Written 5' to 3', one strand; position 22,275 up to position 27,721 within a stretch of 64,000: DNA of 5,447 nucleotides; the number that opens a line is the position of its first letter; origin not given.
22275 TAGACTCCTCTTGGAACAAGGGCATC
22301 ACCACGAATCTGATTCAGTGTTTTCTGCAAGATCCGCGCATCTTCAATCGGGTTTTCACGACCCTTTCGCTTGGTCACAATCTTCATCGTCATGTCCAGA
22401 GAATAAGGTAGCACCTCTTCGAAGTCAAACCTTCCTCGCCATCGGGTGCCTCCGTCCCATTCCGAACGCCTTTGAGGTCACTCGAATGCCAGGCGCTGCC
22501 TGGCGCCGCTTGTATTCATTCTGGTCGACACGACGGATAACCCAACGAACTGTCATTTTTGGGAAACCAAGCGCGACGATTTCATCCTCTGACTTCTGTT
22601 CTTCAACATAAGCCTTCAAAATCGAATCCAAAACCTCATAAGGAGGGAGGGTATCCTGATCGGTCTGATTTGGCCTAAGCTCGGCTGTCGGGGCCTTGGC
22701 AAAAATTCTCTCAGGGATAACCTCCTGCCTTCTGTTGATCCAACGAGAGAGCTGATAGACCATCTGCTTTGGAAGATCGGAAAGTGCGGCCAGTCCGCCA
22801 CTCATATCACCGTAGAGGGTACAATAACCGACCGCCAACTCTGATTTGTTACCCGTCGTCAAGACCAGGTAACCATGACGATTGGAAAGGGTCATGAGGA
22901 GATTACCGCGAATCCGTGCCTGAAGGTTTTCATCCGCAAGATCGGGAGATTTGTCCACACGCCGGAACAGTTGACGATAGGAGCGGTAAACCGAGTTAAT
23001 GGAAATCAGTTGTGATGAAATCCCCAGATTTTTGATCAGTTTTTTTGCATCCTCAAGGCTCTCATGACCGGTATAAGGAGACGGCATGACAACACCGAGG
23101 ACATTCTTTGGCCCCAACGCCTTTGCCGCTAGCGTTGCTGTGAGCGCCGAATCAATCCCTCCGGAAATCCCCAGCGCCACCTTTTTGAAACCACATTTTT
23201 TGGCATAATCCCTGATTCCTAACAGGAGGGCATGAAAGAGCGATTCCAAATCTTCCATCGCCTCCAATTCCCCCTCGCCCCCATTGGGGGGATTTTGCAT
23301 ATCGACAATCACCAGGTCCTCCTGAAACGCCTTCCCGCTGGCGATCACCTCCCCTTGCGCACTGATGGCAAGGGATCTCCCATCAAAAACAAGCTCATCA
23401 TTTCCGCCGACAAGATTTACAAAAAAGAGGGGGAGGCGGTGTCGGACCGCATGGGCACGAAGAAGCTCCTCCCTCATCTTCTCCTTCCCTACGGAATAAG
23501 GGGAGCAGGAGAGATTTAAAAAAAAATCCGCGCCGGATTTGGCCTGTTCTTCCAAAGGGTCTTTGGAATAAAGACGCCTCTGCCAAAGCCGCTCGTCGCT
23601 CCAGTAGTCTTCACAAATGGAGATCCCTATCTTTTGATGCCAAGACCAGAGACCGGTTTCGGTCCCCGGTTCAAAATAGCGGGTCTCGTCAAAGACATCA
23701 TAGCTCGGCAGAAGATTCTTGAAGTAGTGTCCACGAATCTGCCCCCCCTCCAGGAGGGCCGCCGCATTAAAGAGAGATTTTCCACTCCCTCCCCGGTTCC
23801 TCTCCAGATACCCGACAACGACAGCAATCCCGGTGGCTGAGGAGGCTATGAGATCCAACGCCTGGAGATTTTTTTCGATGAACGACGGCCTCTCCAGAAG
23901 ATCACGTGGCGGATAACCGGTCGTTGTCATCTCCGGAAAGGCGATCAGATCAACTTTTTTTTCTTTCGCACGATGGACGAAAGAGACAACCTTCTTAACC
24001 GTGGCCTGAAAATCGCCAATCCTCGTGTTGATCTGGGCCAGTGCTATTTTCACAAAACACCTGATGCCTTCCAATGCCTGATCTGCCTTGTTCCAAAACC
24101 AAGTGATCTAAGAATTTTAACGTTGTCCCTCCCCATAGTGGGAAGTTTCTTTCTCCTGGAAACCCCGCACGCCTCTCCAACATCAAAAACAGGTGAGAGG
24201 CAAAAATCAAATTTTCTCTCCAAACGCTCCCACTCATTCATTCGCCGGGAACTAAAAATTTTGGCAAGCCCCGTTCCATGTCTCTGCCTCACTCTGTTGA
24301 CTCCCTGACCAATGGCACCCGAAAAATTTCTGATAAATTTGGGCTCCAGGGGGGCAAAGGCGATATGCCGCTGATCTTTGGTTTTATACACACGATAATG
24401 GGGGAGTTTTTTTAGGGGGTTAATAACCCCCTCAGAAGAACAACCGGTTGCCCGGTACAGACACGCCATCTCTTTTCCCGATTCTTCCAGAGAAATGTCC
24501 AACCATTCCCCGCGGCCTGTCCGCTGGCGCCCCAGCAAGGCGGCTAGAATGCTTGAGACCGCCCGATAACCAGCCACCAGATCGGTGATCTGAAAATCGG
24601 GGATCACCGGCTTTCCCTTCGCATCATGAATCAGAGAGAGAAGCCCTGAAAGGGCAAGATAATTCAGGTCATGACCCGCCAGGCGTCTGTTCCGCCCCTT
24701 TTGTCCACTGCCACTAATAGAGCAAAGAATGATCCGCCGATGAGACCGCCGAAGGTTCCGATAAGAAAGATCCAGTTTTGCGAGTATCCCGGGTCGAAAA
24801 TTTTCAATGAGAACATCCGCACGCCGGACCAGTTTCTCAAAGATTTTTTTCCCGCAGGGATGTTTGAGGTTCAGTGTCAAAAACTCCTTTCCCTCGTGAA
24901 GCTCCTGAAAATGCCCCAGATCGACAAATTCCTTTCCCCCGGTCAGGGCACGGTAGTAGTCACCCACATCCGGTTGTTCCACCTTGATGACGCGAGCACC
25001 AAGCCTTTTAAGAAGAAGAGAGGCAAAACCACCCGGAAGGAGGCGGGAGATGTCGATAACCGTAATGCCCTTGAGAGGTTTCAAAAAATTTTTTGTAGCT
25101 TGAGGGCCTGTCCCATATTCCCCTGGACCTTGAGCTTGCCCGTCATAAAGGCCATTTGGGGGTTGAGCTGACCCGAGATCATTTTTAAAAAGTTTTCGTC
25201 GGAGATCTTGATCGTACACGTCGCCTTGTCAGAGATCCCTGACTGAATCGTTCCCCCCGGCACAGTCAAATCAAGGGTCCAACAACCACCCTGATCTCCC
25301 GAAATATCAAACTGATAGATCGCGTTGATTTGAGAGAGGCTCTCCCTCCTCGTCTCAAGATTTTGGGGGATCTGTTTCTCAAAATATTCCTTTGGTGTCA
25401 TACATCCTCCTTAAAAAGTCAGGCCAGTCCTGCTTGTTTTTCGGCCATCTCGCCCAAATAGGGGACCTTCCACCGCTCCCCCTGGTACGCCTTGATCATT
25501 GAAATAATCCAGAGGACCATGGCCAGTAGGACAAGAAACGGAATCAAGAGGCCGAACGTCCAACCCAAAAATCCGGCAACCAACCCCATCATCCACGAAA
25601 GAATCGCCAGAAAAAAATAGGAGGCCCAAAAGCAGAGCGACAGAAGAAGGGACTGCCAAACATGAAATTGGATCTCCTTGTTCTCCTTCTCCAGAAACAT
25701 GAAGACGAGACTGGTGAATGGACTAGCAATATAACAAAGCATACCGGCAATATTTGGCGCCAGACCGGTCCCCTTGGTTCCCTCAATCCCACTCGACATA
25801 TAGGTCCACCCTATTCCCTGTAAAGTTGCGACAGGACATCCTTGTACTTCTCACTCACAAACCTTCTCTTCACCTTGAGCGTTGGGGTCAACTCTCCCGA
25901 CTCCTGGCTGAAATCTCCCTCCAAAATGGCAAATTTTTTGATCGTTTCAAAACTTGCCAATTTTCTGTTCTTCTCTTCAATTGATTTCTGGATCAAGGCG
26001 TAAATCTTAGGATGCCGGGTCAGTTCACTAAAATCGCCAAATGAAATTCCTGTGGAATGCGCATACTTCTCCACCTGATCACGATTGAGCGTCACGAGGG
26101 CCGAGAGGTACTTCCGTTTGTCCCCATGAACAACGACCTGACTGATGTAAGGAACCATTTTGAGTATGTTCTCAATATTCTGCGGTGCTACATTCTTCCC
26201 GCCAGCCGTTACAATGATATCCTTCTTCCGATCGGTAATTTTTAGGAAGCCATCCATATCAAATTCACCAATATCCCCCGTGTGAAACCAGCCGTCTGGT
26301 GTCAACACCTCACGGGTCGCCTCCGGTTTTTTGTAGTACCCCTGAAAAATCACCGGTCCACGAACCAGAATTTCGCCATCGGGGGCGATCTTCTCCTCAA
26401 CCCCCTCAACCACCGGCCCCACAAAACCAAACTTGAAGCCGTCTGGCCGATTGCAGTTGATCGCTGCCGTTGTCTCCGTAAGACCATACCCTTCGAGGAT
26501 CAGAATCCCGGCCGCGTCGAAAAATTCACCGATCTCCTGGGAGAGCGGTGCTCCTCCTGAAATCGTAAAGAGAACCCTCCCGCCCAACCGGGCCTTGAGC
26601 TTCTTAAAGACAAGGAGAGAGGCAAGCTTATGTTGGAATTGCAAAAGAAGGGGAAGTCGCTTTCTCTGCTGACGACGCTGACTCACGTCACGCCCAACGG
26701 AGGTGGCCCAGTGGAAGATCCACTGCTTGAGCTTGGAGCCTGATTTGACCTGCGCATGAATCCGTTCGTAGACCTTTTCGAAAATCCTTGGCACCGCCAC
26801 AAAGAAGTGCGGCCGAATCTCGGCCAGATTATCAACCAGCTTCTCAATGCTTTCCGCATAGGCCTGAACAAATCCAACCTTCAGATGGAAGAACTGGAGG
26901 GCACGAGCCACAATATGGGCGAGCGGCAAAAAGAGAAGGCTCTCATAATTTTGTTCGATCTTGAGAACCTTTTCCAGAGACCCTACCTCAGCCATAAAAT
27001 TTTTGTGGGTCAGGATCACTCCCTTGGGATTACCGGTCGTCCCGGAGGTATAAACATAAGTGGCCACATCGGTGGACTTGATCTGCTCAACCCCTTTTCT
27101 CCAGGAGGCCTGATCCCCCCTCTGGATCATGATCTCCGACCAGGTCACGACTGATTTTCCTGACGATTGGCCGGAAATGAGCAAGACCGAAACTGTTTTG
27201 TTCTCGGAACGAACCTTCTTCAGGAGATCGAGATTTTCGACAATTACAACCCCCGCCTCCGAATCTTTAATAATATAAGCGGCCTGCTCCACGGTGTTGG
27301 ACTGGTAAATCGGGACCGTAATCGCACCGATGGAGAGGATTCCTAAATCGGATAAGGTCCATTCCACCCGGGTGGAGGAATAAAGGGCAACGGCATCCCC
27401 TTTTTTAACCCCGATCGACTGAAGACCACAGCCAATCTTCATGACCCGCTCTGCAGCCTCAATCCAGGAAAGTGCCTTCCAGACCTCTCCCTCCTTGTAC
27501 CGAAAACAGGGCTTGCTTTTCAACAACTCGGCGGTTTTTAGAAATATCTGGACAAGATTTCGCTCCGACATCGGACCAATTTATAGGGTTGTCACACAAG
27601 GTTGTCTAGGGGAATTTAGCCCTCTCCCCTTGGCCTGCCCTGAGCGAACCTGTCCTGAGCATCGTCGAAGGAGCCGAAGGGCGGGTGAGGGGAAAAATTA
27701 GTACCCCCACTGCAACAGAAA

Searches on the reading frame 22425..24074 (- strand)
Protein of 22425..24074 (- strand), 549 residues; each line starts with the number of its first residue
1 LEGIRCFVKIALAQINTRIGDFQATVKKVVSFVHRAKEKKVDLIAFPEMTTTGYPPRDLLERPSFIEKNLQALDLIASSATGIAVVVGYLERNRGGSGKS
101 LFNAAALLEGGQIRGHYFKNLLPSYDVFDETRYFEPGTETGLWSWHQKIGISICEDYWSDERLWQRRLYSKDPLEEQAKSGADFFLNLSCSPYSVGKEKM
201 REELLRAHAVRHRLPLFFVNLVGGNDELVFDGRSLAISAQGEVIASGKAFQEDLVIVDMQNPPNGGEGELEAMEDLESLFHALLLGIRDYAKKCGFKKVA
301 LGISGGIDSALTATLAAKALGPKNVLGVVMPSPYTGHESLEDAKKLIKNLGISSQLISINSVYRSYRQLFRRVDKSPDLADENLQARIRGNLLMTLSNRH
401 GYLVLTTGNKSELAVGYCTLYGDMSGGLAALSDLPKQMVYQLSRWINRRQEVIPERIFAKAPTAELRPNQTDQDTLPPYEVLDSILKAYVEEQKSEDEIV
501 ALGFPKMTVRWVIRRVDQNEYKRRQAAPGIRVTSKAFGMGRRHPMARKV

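Call 43: search_protein_families(library=pfam, proteins=[window:22425-24074:-], max_evalue=0.00001)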
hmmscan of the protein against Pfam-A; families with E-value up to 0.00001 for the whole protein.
window:22425-24074:- (549 aa): 2 families
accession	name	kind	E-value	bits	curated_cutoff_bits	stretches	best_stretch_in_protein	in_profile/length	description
PF02540.23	NAD_synthase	-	7e-82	274.6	21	1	282-526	4-242/242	NAD synthase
PF00795.27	CN_hydrolase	-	3.9e-29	102.2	23.2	1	9-260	1-247/256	Carbon-nitrogen hydrolase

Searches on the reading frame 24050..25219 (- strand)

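Call 73: search_protein_families(library=pfam, proteins=[window:24050-25219:-], max_evalue=0.00001)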
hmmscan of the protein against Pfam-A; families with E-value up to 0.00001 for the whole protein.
window:24050-25219:- (389 aa): 1 family
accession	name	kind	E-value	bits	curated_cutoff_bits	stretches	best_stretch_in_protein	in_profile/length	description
PF02515.22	CoA_transf_3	-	2.4e-68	231.4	23.3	1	49-350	1-317/366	CoA-transferase family III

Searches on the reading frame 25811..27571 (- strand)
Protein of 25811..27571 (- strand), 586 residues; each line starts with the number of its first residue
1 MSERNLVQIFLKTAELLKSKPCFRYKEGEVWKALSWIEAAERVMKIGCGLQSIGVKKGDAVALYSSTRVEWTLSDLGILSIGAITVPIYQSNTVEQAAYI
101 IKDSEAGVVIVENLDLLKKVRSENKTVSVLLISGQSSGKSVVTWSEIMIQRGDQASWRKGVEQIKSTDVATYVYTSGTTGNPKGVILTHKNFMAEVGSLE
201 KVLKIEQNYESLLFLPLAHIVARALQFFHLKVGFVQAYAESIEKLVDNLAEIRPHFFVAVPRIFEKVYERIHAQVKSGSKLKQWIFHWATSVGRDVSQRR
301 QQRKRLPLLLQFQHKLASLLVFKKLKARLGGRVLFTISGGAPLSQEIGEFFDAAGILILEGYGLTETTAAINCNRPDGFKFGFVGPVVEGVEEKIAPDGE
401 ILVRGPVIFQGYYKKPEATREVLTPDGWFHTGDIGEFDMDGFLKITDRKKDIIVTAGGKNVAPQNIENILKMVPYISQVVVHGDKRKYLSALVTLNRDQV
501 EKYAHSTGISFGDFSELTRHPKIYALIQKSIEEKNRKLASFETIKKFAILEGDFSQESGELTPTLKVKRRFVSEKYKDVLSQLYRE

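Call 73: search_protein_families(library=pfam, proteins=[window:25811-27571:-], max_evalue=0.00001)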
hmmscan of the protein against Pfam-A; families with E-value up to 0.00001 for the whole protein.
window:25811-27571:- (586 aa): 2 families
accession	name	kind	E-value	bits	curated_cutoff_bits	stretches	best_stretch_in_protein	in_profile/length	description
PF00501.34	AMP-binding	-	1.5e-67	228.5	29.9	1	17-413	8-384/384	AMP-binding enzyme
PF23562.2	AMP-binding_C_3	-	7.9e-12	46.1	20.8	1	451-585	2-121/124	AMP-binding enzyme C-terminal domain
